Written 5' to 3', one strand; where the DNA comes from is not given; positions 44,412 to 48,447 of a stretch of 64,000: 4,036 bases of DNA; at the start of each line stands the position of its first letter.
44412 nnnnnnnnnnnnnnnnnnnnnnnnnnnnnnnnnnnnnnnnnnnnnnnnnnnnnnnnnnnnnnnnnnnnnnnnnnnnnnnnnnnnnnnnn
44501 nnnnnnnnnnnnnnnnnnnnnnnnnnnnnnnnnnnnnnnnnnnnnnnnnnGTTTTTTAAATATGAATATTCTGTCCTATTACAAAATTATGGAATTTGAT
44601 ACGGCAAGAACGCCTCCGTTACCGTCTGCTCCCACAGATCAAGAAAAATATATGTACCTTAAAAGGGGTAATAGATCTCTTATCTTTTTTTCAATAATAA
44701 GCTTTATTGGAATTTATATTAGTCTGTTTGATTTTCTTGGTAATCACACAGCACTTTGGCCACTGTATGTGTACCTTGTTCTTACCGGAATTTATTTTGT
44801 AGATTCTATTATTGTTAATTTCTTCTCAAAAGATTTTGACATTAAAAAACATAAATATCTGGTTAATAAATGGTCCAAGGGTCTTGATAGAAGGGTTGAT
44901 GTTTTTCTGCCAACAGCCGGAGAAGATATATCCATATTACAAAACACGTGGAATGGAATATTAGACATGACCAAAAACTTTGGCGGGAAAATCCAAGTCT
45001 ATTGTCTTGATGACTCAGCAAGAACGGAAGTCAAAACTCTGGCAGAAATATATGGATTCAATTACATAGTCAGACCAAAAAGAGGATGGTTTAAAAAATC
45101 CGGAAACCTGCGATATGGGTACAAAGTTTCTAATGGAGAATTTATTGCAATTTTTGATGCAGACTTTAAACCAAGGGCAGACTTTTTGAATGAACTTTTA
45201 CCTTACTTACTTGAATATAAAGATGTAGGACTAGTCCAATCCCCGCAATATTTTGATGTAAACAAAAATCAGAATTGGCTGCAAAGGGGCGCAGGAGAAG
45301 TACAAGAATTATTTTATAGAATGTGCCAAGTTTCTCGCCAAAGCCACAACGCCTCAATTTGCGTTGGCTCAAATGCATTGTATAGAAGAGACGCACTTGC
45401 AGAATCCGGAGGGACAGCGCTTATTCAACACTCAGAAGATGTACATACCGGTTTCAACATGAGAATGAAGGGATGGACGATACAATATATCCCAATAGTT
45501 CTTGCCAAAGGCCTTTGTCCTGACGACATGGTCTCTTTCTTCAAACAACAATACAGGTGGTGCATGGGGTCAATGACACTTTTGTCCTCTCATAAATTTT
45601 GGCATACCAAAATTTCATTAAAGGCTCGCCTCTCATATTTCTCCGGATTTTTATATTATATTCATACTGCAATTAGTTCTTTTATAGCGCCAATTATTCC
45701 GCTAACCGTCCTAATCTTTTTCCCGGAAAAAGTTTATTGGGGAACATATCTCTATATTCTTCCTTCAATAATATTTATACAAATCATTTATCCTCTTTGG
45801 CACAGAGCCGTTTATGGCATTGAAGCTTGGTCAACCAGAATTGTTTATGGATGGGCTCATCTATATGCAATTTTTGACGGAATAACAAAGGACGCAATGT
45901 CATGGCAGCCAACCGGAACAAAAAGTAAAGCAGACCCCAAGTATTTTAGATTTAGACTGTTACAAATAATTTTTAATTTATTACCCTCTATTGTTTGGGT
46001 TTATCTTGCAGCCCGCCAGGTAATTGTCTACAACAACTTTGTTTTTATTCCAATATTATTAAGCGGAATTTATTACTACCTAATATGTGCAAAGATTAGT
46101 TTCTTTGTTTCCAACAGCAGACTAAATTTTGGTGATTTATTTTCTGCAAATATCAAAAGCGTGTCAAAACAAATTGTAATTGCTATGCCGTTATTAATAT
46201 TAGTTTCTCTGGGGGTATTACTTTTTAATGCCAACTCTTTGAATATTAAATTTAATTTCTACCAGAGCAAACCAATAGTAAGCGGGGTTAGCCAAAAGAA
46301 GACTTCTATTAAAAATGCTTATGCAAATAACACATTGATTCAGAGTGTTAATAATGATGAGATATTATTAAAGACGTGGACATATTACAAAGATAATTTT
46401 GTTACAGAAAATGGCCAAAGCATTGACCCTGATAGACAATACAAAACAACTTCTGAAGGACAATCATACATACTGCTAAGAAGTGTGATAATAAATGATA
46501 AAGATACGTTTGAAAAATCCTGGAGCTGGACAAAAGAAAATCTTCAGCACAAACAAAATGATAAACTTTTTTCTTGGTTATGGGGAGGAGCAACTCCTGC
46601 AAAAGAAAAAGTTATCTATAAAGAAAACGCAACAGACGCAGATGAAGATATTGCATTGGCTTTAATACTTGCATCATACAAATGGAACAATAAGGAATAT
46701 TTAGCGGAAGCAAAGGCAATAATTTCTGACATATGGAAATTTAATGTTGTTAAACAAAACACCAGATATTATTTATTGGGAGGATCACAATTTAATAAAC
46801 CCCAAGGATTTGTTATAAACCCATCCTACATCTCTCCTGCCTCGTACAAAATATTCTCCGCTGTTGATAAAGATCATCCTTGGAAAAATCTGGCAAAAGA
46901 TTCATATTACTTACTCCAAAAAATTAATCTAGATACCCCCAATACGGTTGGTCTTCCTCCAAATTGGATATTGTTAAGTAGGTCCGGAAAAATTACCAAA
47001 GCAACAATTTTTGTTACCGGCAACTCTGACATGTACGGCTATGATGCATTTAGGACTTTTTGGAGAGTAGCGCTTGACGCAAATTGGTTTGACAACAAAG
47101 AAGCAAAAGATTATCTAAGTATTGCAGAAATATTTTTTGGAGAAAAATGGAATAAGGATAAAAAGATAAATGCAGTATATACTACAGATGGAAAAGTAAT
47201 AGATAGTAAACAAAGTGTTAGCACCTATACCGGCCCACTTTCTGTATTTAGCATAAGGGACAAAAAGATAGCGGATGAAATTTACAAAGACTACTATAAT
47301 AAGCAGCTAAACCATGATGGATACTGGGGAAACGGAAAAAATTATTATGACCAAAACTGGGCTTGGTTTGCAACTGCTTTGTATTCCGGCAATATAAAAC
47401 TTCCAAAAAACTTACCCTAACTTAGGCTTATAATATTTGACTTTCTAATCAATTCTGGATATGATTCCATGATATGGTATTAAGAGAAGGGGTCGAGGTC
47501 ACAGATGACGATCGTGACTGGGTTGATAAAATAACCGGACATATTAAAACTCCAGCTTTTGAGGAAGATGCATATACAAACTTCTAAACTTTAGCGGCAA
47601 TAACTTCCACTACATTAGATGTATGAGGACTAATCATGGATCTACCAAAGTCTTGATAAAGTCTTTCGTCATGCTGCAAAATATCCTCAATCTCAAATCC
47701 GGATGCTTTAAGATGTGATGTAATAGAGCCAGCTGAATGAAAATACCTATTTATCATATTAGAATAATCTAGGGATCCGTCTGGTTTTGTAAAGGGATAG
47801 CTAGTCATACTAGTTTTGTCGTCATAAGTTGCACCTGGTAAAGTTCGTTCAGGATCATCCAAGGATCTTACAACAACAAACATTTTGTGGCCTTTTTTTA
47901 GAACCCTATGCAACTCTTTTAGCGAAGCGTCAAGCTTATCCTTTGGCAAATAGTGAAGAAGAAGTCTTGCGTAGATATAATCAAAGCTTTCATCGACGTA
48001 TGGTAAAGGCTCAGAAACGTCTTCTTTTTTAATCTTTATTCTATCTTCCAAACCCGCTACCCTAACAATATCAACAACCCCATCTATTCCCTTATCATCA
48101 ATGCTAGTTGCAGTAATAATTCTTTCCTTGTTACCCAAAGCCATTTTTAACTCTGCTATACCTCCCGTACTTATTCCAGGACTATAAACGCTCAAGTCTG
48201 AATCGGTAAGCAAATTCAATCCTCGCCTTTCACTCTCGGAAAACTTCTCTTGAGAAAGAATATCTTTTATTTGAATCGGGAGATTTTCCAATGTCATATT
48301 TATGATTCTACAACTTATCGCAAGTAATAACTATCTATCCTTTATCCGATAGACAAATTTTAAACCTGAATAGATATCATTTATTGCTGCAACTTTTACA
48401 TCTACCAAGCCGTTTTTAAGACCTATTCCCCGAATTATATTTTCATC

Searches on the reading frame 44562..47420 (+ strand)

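Call 22: search_protein_families(library=pfam, proteins=[window:44562-47420:+], max_evalue=0.01)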
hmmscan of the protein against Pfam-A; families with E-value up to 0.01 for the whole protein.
window:44562-47420:+ (952 aa): 5 families
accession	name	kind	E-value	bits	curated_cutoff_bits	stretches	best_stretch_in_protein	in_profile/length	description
PF01270.23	Glyco_hydro_8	-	3.2e-44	151.8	24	1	595-924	22-329/341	Glycosyl hydrolases family 8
PF13632.12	Glyco_trans_2_3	-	3.9e-20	73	27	1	195-386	2-195/198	Glycosyl transferase family group 2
PF13641.12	Glyco_tranf_2_3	-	6.9e-17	62.7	27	1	113-336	4-230/230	Glycosyltransferase like family 2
PF00535.33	Glycos_transf_2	-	3.7e-16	60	23.3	1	114-281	2-166/168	Glycosyl transferase family 2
PF13506.12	Glyco_transf_21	-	1.1e-11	45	21.7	1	170-333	9-172/174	Glycosyl transferase family 21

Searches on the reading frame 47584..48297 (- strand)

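Call 22: search_protein_families(library=pfam, proteins=[window:47584-48297:-], max_evalue=0.01)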
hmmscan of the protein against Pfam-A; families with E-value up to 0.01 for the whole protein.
window:47584-48297:- (237 aa): 5 families
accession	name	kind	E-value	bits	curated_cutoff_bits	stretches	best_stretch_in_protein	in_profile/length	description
PF08241.18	Methyltransf_11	-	5.7e-09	36.9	21.2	1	45-139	8-93/95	Methyltransferase domain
PF13649.12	Methyltransf_25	-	7.5e-09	36.6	27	1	43-136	7-96/97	Methyltransferase domain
PF13847.12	Methyltransf_31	-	2.7e-05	24.3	27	1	83-162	53-127/145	Methyltransferase domain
PF13489.12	Methyltransf_23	-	5e-05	23.5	27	1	91-204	68-162/164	Methyltransferase domain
PF08242.18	Methyltransf_12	-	7.1e-05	23.9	30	1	85-136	49-95/98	Methyltransferase domain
